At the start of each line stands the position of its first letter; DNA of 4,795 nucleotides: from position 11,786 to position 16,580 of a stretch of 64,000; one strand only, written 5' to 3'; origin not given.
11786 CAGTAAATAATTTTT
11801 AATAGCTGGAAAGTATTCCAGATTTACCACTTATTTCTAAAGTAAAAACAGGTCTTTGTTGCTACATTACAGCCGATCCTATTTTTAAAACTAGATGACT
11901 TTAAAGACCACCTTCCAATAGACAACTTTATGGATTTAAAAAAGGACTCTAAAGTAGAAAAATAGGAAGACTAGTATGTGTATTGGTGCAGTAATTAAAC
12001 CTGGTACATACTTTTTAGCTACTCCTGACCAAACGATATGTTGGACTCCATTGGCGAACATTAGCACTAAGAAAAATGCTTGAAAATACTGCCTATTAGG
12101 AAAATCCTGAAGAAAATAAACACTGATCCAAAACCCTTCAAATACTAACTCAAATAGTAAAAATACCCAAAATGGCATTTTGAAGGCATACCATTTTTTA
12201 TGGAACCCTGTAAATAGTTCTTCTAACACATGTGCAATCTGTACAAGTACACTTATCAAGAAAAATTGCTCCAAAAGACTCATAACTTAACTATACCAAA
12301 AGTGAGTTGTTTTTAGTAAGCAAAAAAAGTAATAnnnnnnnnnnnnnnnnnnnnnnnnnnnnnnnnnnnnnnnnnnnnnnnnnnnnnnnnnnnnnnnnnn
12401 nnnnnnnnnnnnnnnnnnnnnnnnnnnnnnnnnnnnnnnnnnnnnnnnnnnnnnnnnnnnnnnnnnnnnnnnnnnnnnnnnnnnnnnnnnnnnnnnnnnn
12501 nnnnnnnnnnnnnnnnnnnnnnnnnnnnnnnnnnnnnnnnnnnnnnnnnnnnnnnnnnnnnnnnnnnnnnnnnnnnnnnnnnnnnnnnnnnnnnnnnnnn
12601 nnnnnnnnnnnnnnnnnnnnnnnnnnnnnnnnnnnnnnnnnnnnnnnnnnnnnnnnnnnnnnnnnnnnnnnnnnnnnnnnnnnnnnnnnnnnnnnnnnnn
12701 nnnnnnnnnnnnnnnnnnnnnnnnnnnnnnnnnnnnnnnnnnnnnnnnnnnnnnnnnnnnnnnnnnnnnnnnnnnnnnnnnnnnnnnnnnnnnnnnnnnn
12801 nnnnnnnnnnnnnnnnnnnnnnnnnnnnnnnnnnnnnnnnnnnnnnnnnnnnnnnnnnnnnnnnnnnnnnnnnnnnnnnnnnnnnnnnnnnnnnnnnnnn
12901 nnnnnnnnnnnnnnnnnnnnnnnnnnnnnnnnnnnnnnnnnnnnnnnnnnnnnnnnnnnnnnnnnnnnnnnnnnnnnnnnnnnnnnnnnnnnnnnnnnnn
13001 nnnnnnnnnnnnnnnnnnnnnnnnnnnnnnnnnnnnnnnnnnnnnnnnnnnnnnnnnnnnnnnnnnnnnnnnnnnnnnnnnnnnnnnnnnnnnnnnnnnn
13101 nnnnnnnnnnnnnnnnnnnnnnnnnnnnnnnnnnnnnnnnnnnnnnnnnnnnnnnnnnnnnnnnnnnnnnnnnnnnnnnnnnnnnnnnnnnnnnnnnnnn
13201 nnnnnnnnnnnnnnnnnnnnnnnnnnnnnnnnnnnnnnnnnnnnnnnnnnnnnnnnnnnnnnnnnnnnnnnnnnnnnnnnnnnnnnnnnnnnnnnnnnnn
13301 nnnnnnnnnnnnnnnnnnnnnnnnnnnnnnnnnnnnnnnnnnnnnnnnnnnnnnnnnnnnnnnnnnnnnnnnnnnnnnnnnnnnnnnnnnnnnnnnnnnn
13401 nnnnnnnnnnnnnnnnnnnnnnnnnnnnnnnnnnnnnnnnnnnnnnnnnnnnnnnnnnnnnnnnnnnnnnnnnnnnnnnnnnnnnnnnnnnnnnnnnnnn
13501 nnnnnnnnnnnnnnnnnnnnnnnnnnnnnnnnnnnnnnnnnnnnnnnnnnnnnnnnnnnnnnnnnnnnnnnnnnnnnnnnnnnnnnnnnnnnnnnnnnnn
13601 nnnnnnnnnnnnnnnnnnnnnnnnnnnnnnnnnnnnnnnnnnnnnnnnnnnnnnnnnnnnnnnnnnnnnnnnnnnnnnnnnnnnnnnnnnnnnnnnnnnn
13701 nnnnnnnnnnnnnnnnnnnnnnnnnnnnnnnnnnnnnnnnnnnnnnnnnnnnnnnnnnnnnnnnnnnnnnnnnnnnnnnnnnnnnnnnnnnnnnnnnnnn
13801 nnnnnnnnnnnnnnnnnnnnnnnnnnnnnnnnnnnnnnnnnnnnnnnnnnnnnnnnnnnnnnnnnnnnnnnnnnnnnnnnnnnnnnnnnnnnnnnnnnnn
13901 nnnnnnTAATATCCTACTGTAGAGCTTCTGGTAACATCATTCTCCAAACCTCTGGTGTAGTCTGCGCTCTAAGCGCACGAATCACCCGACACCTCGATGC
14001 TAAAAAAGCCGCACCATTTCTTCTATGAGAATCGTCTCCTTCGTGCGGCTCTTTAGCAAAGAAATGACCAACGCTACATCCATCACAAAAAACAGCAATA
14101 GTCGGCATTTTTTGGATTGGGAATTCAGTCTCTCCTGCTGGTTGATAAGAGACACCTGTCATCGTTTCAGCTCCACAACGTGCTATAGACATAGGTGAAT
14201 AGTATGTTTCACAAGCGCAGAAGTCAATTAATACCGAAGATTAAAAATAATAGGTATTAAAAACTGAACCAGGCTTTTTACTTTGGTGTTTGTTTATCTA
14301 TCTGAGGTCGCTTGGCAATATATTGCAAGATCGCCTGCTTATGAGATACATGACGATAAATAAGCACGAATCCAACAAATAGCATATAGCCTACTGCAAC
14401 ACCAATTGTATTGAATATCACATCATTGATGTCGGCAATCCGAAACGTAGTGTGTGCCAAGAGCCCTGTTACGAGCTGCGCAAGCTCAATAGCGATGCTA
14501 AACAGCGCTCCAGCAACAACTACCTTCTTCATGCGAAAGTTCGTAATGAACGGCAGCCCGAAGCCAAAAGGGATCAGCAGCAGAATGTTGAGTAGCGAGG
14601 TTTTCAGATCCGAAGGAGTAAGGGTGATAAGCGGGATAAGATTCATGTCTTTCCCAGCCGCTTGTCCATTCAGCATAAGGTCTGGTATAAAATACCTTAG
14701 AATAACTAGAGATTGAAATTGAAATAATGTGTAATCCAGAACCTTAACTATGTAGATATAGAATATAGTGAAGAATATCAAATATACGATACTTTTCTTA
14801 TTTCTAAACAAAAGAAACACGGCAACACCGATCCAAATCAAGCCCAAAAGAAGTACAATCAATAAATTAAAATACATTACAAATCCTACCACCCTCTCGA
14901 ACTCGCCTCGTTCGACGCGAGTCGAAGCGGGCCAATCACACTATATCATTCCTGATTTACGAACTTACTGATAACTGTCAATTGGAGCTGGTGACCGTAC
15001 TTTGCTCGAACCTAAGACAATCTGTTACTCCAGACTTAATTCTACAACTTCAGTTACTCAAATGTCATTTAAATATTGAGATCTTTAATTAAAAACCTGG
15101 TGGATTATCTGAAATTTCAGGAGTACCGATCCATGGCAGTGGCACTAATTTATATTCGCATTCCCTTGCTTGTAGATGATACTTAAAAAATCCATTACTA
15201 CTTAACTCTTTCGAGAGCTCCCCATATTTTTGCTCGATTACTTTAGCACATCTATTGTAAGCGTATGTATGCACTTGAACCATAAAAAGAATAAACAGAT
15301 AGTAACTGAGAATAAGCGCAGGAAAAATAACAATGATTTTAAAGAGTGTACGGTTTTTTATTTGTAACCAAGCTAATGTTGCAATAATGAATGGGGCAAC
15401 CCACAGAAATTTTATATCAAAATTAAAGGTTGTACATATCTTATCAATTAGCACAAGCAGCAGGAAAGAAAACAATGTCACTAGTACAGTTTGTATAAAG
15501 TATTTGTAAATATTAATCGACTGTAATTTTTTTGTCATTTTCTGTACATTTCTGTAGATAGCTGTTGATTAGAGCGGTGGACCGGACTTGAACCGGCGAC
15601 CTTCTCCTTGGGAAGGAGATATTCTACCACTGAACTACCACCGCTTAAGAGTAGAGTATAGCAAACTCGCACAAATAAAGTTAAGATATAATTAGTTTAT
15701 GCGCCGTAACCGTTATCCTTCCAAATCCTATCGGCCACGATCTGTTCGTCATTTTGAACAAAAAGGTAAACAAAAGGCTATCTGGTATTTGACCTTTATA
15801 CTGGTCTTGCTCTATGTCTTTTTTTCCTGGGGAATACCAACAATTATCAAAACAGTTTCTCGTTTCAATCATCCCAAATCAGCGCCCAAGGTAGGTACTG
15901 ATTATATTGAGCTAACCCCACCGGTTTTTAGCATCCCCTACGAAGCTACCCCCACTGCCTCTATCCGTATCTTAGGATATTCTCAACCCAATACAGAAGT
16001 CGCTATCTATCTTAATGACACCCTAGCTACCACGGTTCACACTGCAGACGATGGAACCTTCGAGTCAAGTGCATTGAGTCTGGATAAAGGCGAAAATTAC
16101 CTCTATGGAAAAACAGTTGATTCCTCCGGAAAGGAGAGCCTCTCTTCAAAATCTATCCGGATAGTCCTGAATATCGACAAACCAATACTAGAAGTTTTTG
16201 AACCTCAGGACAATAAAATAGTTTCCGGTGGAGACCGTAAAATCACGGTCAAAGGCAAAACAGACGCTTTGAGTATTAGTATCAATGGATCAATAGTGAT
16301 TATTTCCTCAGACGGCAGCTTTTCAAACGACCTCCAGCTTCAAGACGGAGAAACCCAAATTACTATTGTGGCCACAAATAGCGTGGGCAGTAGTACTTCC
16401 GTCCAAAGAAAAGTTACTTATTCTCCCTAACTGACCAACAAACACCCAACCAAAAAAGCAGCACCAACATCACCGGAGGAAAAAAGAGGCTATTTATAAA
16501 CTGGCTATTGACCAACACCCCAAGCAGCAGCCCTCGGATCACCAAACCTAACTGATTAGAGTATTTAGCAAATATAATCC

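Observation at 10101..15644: Higher-GC accessory segment bracketed by tRNA-Thr and tRNA-Gly carrying a radical-SAM / methyltransferase / small-membrane-protein set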

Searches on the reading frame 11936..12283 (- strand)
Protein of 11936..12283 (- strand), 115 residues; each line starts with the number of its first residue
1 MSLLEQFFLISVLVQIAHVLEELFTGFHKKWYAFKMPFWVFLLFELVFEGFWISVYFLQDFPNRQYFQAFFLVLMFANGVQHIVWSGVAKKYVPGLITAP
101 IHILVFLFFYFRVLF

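Call 4: search_protein_families(library=pfam, proteins=[window:11936-12283:-], max_evalue=0.1)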
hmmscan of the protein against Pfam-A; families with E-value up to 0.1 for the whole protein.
window:11936-12283:- (115 aa): 1 family
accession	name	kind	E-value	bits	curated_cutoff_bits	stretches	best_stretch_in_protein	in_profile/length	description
PF13787.11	HXXEE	-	1.3e-08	36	25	1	11-109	3-113/114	Protein of unknown function with HXXEE motif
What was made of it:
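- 11936..12283 (-): 115-aa HXXEE-family membrane protein, divergent from the rSAM gene. Pfam PF13787 at 36 bits, above the 25 cut-off (call 4).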

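Call 5: search_protein_families(library=ncbifam, proteins=[window:11936-12283:-], max_evalue=0.1)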
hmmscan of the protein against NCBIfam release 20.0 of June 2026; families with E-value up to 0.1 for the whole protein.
window:11936-12283:- (115 aa): 0 families

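Call 73: search_protein_families(library=padloc, proteins=[window:11936-12283:-], max_evalue=0.01)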
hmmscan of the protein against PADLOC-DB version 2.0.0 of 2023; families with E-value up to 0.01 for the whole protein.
window:11936-12283:- (115 aa): 0 families

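Call 74: search_protein_families(library=phrogs, proteins=[window:11936-12283:-], max_evalue=0.01)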
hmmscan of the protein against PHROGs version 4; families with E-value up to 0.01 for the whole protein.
window:11936-12283:- (115 aa): 0 families

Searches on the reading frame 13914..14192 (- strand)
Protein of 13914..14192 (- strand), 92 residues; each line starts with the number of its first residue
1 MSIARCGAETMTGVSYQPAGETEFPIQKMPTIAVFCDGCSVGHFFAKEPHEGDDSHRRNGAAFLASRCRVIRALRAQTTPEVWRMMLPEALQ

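Call 4: search_protein_families(library=pfam, proteins=[window:13914-14192:-], max_evalue=0.1)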
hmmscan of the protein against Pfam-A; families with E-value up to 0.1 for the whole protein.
window:13914-14192:- (92 aa): 0 families

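Call 5: search_protein_families(library=ncbifam, proteins=[window:13914-14192:-], max_evalue=0.1)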
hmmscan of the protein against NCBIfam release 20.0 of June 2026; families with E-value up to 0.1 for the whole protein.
window:13914-14192:- (92 aa): 0 families

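Call 56: find_encoding_contigs(protein=window:13914-14192:-, flank=10000, max_places=10)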
Protein window:13914-14192:- (92 aa): 24 contigs read that carry it; 8 places shown.
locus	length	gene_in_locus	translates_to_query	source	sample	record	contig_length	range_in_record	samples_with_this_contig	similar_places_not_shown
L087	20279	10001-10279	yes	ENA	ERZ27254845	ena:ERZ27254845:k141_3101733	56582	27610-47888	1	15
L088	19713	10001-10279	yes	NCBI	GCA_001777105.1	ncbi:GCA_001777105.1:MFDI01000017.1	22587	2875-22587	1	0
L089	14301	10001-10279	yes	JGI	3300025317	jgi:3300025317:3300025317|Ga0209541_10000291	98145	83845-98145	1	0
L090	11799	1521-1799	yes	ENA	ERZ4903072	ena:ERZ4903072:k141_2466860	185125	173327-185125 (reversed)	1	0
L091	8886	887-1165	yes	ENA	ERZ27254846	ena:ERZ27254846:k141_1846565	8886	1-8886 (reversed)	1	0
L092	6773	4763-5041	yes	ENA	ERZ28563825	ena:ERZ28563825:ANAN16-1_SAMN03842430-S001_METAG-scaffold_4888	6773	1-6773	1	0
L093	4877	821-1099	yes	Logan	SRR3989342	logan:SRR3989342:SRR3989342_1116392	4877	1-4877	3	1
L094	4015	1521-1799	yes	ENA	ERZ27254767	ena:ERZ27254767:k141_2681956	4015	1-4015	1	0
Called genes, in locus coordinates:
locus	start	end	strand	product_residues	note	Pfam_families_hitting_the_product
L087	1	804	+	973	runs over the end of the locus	PF00133:tRNA-synt_1, PF09334:tRNA-synt_1g (weak), PF08264:Anticodon_1, PF19302:DUF5915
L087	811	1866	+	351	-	PF01098:FTSW_RODA_SPOVE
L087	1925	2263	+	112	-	PF00829:Ribosomal_L21p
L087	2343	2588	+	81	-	PF01016:Ribosomal_L27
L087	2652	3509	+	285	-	PF02195:ParB_N, PF17762:HTH_ParB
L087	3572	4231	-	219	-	PF10502:Peptidase_S26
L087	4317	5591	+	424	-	PF01943:Polysacc_synt, PF13440:Polysacc_synt_3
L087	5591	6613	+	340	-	PF00535:Glycos_transf_2, PF10111:Glyco_tranf_2_2 (weak), PF13641:Glyco_tranf_2_3, PF13632:Glyco_trans_2_3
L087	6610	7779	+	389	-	PF04932:Wzy_C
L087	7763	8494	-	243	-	PF09136:Glucodextran_B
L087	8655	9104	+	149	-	-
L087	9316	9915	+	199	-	PF04892:VanZ-LLP1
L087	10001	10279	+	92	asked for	-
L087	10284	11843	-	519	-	-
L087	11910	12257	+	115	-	PF13787:HXXEE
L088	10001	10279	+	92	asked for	-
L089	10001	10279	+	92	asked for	-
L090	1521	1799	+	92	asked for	-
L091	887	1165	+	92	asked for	-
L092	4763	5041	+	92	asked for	-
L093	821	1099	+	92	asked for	-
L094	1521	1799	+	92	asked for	-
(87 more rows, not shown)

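Call 73: search_protein_families(library=padloc, proteins=[window:13914-14192:-], max_evalue=0.01)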
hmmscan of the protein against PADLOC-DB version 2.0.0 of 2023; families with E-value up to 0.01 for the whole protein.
window:13914-14192:- (92 aa): 0 families

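Call 74: search_protein_families(library=phrogs, proteins=[window:13914-14192:-], max_evalue=0.01)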
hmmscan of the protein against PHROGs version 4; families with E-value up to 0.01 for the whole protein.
window:13914-14192:- (92 aa): 0 families

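Call 76: predict_structure(protein=window:13914-14192:-)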
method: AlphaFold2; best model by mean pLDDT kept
length: 92 residues; sequences in the alignment: 1
mean_pLDDT: 47.7   pTM: 0.32
mean pLDDT of the five models: 47.7, 45.2, 41.7, 41.5, 33.9
residues with pLDDT >= 90: 0; 70-90: 0; 50-70: 43; < 50: 49
segments of 3 or more residues with pLDDT < 50: 1-30, 40-43, 45-52, 88-92
pLDDT, mean of each block of 10 residues (from residue 1): 35 40 41 55 45 53 58 54 50 45
secondary structure, 60 per line:
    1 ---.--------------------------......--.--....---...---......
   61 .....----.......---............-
elements in order: E31-36 E42-45 H55-65 E70-76 H80-91
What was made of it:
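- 13914..14192 (-): orf92: 92-aa ORF with 4 Cys, tail-to-tail with the rSAM (4-nt gap). Probably coding; function unknown; not a conserved partner of the rSAM family. The AF2 single-sequence model is unusable (pLDDT 47.7; call 76).
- Tried and rejected: The single-sequence AF2 model has pLDDT 47.7 and is unusable (call 76).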

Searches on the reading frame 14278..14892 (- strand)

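Call 4: search_protein_families(library=pfam, proteins=[window:14278-14892:-], max_evalue=0.1)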
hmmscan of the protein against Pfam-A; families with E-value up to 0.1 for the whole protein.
window:14278-14892:- (204 aa): 2 families
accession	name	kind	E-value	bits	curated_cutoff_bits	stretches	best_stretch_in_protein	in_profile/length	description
PF04892.17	VanZ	-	3e-16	60.6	30.1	1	75-173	33-123/126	VanZ like family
PF11755.13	DUF3311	-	0.068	13.7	30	1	108-139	22-53/61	Protein of unknown function (DUF3311)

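Call 5: search_protein_families(library=ncbifam, proteins=[window:14278-14892:-], max_evalue=0.1)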
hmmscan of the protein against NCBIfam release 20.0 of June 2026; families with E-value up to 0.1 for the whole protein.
window:14278-14892:- (204 aa): 1 family
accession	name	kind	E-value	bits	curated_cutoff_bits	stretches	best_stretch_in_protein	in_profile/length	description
NF000145.1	vanZ-F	exception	3.2e-12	47.2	375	1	22-183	22-167/206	glycopeptide resistance protein VanZ-F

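Call 73: search_protein_families(library=padloc, proteins=[window:14278-14892:-], max_evalue=0.01)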
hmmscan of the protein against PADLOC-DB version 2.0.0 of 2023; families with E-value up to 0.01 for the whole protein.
window:14278-14892:- (204 aa): 0 families

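Call 74: search_protein_families(library=phrogs, proteins=[window:14278-14892:-], max_evalue=0.01)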
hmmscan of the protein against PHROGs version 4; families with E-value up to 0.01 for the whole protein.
window:14278-14892:- (204 aa): 0 families

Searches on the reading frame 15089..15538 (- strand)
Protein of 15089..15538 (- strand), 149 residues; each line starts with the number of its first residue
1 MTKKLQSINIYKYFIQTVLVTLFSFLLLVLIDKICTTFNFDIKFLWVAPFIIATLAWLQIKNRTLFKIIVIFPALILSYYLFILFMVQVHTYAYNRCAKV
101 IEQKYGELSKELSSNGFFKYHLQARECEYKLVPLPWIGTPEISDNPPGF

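Call 4: search_protein_families(library=pfam, proteins=[window:15089-15538:-], max_evalue=0.1)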
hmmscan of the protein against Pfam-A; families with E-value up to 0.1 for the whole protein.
window:15089-15538:- (149 aa): 0 families

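Call 5: search_protein_families(library=ncbifam, proteins=[window:15089-15538:-], max_evalue=0.1)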
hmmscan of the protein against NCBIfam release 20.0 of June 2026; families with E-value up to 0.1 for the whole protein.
window:15089-15538:- (149 aa): 0 families
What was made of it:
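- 15089..15538 (-): 149-aa predicted membrane protein with no family. No Pfam or NCBIfam hit (calls 4, 5).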

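Call 73: search_protein_families(library=padloc, proteins=[window:15089-15538:-], max_evalue=0.01)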
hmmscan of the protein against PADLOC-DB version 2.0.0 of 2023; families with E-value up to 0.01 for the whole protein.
window:15089-15538:- (149 aa): 0 families

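Call 74: search_protein_families(library=phrogs, proteins=[window:15089-15538:-], max_evalue=0.01)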
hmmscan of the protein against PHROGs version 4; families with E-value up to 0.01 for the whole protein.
window:15089-15538:- (149 aa): 1 family
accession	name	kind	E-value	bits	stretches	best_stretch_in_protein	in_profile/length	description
phrog_22973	-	moron, auxiliary metabolic gene and host takeover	0.0037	17.3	1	21-119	328-427/496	glycosyltransferase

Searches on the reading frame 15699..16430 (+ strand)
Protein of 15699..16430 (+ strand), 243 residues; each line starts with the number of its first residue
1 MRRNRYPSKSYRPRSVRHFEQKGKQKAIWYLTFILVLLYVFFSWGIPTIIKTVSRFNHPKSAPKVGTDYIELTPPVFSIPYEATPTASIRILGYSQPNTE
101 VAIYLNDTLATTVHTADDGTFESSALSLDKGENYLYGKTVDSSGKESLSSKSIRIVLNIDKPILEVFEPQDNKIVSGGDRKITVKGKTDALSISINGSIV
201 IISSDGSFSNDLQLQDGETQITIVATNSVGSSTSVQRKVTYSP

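Call 4: search_protein_families(library=pfam, proteins=[window:15699-16430:+], max_evalue=0.1)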
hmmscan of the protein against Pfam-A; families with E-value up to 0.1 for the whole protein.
window:15699-16430:+ (243 aa): 3 families
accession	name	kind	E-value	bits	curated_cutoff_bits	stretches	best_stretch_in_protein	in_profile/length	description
PF09136.16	Glucodextran_B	-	2.3e-16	59.9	27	2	162-240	1-80/83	Glucodextranase, domain B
PF12733.13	Cadherin-like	-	0.0015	19.4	24.2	1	182-239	31-84/89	Cadherin-like beta sandwich domain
PF17936.7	Big_6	-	0.0045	17.6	27.6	0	200-240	40-80/83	Bacterial Ig domain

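Call 5: search_protein_families(library=ncbifam, proteins=[window:15699-16430:+], max_evalue=0.1)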
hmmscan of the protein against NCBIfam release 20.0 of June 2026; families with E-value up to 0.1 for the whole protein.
window:15699-16430:+ (243 aa): 2 families
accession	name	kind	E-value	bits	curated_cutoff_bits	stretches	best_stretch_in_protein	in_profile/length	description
NF033510.3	Ca_tandemer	repeat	0.00022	21.5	50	1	164-232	13-95/96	Ca2+-stabilized repeat-containing adhesin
NF058592.1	GxPGS_dom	subfamily_domain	0.082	13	45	0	96-122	22-48/65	PGS family Ig-like domain-containing protein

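Call 39: find_related_loci(query=window:15699-16430:+, collection=metagenome_contigs, flank=10000)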
Query window:15699-16430:+ (243 aa) in metagenome_contigs; peptide patterns used: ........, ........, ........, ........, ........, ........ (x = any residue, [..] = any of these).
145 stretches matched a pattern; 1 encode a relative of the query (tblastn E <= 1e-3); 1 distinct loci.
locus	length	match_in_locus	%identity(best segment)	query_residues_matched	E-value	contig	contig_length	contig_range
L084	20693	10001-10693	34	16-243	3e-36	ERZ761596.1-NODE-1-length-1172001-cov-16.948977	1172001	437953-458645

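Call 46: search_protein_families(library=pfam, proteins=[L084:6066-6707:+, L084:6773-7723:+, L084:7740-9002:-, L084:8748-9623:+, L084:5698-6033:-, L084:2927-4699:-, L084:10680-11930:-], max_evalue=0.001)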
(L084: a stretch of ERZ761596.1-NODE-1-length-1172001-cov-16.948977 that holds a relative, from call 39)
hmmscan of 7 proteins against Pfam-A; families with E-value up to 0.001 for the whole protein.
L084:6066-6707:+ (213 aa): 1 family
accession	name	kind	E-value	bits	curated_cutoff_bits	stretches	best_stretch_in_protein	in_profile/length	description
PF18959.5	DUF5701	-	1.2e-58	198.7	27.4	1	17-212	2-204/206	Family of unknown function (DUF5701)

L084:6773-7723:+ (316 aa): 1 family
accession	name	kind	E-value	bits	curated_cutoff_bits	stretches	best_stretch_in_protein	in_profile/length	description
PF01699.29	Na_Ca_ex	-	3.8e-31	108.5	24.9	2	172-307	6-148/151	Sodium/calcium exchanger protein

L084:7740-9002:- (420 aa): 1 family
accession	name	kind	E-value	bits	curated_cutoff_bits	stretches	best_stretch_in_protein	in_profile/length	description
PF02618.21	YceG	-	4.1e-61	207.3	32.4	1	137-416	3-274/275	YceG-like family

L084:8748-9623:+ (291 aa): 3 families
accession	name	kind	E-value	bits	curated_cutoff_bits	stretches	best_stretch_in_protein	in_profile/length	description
PF10672.15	Methyltrans_SAM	-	3.2e-12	46.7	27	1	76-227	82-234/286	S-adenosylmethionine-dependent methyltransferase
PF03602.21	Cons_hypoth95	-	1.7e-07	31.5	24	1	111-200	35-122/182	Conserved hypothetical protein 95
PF05175.20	MTS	-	0.001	19.2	23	0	112-200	23-107/170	Methyltransferase small domain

L084:5698-6033:- (111 aa): 0 families

L084:2927-4699:- (590 aa): 4 families
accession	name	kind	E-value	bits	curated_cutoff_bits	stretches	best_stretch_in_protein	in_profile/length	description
PF14791.11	DNA_pol_B_thumb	-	2.4e-22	79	25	1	260-321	2-63/63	DNA polymerase beta thumb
PF14716.13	HHH_8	-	7.2e-17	62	30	1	1-75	1-72/73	Helix-hairpin-helix domain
PF02811.25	PHP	-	3e-09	37.9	26.4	1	346-520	1-162/164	PHP domain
PF14520.12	HHH_5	-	3.6e-05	24.6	27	0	93-142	4-47/57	Helix-hairpin-helix domain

L084:10680-11930:- (416 aa): 1 family
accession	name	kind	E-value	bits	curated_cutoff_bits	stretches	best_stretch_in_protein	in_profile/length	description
PF04932.20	Wzy_C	-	1e-12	48.5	31.7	1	213-347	3-148/149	O-Antigen ligase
